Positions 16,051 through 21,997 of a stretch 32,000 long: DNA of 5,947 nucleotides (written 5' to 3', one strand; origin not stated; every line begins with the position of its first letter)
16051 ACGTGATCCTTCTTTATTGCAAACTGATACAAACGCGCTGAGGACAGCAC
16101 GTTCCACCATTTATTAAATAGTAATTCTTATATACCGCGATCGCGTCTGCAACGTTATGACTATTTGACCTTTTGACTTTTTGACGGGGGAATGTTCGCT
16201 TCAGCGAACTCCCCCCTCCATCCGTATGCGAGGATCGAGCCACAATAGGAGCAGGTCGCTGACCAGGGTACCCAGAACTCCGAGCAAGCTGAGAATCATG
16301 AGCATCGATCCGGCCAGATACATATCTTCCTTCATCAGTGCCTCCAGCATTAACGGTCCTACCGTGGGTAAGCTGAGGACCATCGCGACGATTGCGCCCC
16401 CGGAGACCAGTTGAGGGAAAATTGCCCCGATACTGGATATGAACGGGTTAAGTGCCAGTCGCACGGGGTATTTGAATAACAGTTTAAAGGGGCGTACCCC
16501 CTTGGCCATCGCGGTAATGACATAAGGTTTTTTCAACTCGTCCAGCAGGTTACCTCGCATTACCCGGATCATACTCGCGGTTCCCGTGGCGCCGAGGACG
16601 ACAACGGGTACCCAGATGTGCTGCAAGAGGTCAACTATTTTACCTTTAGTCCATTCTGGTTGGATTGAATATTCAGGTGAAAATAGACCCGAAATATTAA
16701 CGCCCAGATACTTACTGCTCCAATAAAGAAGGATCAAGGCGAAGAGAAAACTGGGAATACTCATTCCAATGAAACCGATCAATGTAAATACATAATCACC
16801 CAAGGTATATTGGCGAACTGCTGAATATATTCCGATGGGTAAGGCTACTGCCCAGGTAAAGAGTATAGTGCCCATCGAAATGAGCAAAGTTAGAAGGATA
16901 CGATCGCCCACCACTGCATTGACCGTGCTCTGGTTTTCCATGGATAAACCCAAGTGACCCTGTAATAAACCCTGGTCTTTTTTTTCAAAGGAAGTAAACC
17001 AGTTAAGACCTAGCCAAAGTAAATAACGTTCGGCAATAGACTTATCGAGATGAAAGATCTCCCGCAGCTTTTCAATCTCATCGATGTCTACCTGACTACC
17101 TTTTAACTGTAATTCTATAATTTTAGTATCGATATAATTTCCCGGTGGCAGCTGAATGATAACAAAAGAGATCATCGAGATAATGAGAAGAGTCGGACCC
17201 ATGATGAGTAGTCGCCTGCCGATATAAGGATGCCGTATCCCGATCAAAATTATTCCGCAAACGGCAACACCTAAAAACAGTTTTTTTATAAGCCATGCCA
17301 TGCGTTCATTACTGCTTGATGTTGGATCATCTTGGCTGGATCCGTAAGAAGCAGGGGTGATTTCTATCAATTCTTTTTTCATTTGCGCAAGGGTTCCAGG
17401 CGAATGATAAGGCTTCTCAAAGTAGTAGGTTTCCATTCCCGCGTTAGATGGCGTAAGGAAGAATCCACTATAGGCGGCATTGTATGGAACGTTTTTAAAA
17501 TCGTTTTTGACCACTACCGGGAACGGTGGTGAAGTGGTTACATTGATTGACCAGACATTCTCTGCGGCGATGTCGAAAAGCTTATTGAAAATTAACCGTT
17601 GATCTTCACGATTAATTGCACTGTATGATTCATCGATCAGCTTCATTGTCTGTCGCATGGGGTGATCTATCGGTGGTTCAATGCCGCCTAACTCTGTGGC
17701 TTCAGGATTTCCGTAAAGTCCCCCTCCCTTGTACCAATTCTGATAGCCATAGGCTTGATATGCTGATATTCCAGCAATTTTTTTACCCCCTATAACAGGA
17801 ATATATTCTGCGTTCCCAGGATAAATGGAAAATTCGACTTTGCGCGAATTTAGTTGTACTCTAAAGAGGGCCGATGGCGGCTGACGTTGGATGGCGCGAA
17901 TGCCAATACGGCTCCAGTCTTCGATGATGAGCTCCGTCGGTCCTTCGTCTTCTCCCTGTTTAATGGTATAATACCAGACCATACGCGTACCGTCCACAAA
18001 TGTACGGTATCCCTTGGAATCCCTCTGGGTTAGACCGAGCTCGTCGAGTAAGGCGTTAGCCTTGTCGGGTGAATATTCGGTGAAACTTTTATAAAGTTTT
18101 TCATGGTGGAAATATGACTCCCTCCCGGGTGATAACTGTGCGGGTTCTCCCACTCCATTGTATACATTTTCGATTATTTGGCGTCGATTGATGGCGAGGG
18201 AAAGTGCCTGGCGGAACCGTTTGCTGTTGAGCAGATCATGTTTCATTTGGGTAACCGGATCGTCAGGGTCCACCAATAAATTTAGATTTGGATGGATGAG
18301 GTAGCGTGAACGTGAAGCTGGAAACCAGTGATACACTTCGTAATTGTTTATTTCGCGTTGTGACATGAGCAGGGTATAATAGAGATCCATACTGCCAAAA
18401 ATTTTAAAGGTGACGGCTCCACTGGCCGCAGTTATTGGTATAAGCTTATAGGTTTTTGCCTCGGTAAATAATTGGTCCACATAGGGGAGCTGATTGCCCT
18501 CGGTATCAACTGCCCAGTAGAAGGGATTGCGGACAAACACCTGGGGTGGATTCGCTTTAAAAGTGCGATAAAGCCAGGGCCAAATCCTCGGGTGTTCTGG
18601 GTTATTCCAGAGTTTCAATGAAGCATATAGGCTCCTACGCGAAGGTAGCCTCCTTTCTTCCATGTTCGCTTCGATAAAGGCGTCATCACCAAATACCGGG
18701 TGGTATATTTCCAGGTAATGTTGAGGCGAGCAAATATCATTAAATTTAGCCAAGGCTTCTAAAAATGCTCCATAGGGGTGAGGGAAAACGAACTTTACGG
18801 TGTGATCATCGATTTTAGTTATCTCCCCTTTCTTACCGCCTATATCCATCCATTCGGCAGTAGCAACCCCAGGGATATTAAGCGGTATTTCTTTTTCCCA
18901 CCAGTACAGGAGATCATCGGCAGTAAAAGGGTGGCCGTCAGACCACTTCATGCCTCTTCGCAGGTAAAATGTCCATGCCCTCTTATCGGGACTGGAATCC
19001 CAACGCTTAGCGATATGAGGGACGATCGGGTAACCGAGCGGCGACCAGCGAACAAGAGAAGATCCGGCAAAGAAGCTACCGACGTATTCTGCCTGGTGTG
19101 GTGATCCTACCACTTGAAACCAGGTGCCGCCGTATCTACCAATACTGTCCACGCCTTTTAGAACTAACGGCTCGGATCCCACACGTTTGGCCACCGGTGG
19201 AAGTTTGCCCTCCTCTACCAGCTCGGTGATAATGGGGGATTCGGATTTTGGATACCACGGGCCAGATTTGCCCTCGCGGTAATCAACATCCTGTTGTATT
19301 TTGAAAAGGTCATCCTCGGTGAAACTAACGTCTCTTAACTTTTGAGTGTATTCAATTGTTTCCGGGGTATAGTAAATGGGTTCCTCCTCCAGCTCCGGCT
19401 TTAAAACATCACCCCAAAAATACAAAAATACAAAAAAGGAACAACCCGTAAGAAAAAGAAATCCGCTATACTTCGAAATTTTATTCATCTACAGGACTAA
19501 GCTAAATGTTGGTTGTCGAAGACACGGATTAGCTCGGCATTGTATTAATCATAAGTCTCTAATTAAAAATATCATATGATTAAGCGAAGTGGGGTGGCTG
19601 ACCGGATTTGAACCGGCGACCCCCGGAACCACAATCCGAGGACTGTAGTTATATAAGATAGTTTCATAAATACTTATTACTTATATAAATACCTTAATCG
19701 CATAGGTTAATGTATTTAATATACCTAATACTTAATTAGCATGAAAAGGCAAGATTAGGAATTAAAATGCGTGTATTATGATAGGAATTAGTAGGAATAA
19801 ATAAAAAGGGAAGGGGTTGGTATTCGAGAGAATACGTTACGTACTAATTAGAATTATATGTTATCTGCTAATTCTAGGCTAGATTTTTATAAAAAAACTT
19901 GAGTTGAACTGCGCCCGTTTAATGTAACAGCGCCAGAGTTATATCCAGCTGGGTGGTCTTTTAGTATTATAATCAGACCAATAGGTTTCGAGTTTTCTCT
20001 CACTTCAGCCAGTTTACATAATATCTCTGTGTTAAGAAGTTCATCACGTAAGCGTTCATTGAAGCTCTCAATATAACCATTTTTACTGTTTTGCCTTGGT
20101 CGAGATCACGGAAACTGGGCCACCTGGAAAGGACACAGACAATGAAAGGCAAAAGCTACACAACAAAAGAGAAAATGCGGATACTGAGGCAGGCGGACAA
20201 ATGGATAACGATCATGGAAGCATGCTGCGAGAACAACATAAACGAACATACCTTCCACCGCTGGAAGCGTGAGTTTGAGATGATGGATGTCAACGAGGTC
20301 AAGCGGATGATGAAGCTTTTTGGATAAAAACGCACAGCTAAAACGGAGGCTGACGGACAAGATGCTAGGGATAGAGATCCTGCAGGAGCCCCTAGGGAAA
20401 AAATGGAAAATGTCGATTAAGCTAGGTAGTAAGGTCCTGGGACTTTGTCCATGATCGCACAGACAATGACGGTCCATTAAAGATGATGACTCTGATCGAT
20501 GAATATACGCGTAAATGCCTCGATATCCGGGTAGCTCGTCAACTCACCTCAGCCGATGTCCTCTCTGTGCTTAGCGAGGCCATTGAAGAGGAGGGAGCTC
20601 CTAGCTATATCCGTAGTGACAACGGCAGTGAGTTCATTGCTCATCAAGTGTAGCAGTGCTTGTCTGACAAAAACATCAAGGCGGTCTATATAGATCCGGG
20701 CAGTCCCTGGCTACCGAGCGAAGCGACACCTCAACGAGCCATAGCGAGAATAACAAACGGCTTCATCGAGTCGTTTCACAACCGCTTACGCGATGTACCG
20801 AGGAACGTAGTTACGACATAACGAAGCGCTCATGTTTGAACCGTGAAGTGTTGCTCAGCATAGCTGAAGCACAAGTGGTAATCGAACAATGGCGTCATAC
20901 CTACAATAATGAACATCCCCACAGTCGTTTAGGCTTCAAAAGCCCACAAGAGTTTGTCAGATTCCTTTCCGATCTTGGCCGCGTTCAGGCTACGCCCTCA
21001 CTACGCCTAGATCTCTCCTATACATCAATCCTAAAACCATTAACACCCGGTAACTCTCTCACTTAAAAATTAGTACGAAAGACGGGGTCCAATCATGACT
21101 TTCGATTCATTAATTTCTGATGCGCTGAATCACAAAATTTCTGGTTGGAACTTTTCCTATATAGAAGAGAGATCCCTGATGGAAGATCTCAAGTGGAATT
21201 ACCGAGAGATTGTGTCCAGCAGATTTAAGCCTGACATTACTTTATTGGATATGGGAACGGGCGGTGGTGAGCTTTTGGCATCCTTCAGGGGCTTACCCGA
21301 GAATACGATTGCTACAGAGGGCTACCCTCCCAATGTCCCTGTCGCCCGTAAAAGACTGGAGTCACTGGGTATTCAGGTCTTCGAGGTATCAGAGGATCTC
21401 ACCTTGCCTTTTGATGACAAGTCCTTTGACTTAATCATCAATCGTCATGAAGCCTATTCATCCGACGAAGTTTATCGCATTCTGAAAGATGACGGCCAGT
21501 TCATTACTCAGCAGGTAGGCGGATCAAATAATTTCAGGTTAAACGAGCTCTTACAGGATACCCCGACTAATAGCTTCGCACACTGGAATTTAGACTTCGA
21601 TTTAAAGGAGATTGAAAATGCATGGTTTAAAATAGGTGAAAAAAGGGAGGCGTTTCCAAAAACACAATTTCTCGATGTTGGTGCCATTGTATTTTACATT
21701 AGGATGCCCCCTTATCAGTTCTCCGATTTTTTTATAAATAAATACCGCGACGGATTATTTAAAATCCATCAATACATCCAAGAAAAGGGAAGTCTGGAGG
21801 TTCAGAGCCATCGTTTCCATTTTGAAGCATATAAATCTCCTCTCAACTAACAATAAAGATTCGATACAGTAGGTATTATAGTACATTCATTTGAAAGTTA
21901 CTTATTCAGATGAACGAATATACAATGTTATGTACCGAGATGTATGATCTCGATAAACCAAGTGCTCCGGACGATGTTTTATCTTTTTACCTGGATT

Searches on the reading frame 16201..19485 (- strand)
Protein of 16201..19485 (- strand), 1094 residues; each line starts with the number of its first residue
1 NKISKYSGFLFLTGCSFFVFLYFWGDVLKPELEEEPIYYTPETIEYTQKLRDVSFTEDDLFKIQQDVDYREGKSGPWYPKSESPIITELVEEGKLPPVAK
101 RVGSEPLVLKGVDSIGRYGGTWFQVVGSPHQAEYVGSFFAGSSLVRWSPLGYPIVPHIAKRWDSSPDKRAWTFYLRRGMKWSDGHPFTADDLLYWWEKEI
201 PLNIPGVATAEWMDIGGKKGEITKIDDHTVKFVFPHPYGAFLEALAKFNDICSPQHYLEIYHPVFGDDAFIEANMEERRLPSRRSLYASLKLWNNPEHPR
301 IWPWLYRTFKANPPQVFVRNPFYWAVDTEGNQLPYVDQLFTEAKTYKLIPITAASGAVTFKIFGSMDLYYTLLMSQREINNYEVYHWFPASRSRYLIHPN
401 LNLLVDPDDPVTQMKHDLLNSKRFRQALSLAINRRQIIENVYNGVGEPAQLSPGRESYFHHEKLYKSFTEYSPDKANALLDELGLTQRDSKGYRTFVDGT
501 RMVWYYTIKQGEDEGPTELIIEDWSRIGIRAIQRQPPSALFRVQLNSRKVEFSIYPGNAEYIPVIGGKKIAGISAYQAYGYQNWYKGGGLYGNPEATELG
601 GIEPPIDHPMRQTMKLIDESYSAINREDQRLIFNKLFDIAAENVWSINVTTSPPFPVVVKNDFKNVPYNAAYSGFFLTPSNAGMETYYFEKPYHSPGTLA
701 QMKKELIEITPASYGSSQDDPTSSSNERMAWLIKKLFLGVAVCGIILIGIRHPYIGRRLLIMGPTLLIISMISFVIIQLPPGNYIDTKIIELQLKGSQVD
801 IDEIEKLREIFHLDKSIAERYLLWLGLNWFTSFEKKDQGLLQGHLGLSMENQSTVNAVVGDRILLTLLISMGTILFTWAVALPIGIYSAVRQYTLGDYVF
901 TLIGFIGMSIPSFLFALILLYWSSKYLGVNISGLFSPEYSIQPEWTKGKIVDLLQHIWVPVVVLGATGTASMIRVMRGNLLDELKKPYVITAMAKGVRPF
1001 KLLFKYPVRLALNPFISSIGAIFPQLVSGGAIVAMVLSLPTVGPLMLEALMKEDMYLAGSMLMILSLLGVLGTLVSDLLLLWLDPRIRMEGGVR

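Call 10: search_protein_families(library=pfam, proteins=[window:16201-19485:-], max_evalue=0.00001)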
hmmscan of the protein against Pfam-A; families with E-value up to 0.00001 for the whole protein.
window:16201-19485:- (1094 aa): 2 families
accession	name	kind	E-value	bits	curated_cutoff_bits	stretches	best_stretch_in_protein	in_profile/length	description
PF00496.27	SBP_bac_5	-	3e-48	165.3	32.4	1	154-558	2-347/368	Bacterial extracellular solute-binding proteins, family 5 Middle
PF00528.27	BPD_transp_1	-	1.6e-25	90.3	26.4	1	881-1088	1-183/184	Binding-protein-dependent transport system inner membrane component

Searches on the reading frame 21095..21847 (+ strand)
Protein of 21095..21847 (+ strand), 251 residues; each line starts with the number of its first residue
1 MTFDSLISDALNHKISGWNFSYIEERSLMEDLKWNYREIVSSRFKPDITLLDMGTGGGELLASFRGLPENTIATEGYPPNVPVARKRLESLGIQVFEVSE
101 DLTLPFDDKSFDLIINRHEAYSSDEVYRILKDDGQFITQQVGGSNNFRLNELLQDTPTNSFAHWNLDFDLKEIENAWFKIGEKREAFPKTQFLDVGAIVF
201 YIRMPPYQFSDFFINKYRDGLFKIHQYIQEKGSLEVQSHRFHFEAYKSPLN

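Call 10: search_protein_families(library=pfam, proteins=[window:21095-21847:+], max_evalue=0.00001)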
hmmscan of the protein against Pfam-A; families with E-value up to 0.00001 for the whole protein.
window:21095-21847:+ (251 aa): 3 families
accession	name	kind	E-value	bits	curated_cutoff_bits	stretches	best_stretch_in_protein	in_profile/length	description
PF08241.18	Methyltransf_11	-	1.5e-08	35.5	21.2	1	51-137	1-94/95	Methyltransferase domain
PF13649.12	Methyltransf_25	-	5.7e-06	27.4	27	1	51-134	2-97/97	Methyltransferase domain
PF13847.12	Methyltransf_31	-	9.7e-06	25.8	27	0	46-159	3-128/145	Methyltransferase domain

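Call 74: search_protein_families(library=padloc, proteins=[window:21095-21847:+], max_evalue=0.001)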
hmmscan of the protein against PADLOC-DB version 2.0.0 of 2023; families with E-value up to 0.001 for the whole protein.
window:21095-21847:+ (251 aa): 1 family
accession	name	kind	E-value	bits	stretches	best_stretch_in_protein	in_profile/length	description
PDLC04134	mad2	-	2.4e-06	24.7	1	43-144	288-400/492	mads_2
